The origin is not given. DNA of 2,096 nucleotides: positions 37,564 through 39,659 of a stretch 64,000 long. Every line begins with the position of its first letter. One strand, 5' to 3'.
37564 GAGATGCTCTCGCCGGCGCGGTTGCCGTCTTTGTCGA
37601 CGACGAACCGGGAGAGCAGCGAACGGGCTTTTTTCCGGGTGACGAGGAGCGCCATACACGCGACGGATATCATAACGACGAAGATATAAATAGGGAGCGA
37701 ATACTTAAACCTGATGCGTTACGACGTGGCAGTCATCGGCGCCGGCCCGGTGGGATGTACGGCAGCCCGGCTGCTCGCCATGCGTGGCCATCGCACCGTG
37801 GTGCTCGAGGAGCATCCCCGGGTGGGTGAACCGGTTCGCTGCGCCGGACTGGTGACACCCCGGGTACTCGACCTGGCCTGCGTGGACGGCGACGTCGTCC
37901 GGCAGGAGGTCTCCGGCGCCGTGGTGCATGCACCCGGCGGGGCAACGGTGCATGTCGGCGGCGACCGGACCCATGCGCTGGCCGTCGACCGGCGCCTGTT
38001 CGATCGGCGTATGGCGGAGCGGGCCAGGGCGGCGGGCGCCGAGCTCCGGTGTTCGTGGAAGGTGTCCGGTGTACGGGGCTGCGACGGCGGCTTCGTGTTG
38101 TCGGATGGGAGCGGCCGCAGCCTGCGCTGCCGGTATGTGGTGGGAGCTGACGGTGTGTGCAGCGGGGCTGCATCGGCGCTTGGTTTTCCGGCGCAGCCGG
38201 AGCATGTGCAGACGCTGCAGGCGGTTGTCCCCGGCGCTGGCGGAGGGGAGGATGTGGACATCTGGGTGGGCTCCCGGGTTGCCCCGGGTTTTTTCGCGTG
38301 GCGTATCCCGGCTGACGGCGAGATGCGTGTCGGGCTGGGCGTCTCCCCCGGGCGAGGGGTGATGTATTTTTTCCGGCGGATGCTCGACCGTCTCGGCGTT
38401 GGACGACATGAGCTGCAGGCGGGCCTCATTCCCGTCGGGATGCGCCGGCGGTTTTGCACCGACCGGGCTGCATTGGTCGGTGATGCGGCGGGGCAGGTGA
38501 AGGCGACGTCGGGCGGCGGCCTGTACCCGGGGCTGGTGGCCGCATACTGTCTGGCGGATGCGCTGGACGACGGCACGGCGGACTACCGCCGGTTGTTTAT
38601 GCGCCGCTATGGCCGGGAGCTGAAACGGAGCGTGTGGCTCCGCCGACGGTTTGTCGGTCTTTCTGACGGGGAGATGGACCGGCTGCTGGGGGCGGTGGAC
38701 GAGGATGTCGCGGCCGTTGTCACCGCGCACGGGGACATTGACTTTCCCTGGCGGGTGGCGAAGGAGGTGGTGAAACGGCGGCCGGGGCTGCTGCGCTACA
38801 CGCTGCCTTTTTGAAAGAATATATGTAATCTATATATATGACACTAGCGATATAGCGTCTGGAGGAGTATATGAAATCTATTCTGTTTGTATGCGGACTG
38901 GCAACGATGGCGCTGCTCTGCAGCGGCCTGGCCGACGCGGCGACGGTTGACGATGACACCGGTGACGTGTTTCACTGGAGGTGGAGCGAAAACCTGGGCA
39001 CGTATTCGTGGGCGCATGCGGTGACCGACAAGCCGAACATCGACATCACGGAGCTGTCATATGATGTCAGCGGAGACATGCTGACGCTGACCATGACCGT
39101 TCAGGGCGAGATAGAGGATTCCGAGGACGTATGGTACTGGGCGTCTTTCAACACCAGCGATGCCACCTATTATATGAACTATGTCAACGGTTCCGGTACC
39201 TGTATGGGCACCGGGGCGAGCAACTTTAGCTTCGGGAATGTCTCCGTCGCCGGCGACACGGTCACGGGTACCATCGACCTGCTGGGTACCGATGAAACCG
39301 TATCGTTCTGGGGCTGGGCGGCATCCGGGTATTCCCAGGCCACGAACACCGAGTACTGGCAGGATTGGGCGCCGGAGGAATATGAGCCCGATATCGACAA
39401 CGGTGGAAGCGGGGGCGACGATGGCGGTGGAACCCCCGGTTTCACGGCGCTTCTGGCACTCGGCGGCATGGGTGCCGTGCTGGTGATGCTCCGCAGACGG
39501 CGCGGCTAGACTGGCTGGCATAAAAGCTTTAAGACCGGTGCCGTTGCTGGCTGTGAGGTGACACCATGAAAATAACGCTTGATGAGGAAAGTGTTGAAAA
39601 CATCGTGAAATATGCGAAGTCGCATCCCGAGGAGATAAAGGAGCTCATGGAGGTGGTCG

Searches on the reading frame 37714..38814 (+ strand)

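Call 25: search_protein_families(library=pfam, proteins=[window:37714-38814:+], max_evalue=0.01)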
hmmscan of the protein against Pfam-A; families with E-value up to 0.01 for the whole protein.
window:37714-38814:+ (366 aa): 13 families
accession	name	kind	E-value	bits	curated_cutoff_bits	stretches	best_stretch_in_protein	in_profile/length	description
PF01494.25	FAD_binding_3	-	3e-17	63.3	22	1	3-165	2-175/349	FAD binding domain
PF01266.30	DAO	-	9.4e-12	45.5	27.9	1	4-50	1-49/353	FAD dependent oxidoreductase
PF05834.18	Lycopene_cycl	-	1.6e-08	34.5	23.4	1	4-152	1-145/380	Lycopene cyclase protein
PF13450.12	NAD_binding_8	-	1.5e-07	32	21.9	1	7-38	1-32/68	NAD(P)-binding Rossmann-like domain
PF07992.20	Pyr_redox_2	-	3.8e-06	27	26.1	1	3-33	1-31/291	Pyridine nucleotide-disulphide oxidoreductase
PF03486.20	HI0933_like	-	8.2e-06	25.9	50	1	4-45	2-43/244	HI0933-like protein Rossmann domain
PF01946.23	Thi4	-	8.2e-05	22.4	26.2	1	2-39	17-55/235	Thi4 family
PF04820.20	Trp_halogenase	-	0.00024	20.5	21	0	86-314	150-382/458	Tryptophan halogenase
PF00890.30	FAD_binding_2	-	0.00043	20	20.4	1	4-38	1-35/414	FAD binding domain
PF12831.13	FAD_oxidored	-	0.0006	19.7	27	1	4-38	1-35/416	FAD dependent oxidoreductase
PF00070.33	Pyr_redox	-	0.00062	20.7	22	1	5-38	2-35/82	Pyridine nucleotide-disulphide oxidoreductase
PF01593.30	Amino_oxidase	-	0.00072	19.4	19.8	0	16-38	5-27/443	Flavin containing amine oxidoreductase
PF00899.27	ThiF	-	0.0087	15.7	28.1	0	3-31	21-49/238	ThiF family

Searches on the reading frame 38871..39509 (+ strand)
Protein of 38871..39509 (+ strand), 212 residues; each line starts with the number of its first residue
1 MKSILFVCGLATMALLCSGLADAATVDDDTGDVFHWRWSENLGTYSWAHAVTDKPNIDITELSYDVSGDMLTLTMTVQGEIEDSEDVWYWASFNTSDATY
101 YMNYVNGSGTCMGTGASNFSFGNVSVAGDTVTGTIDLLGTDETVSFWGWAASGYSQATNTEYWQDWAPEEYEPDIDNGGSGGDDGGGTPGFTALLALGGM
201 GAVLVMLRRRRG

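Call 25: search_protein_families(library=pfam, proteins=[window:38871-39509:+], max_evalue=0.01)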
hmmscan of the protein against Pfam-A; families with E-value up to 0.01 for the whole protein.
window:38871-39509:+ (212 aa): 1 family
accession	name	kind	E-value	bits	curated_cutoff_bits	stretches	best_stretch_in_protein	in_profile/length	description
PF18204.6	PGF-CTERM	-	0.0065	16.8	18.8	0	188-211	1-23/23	PGF-CTERM motif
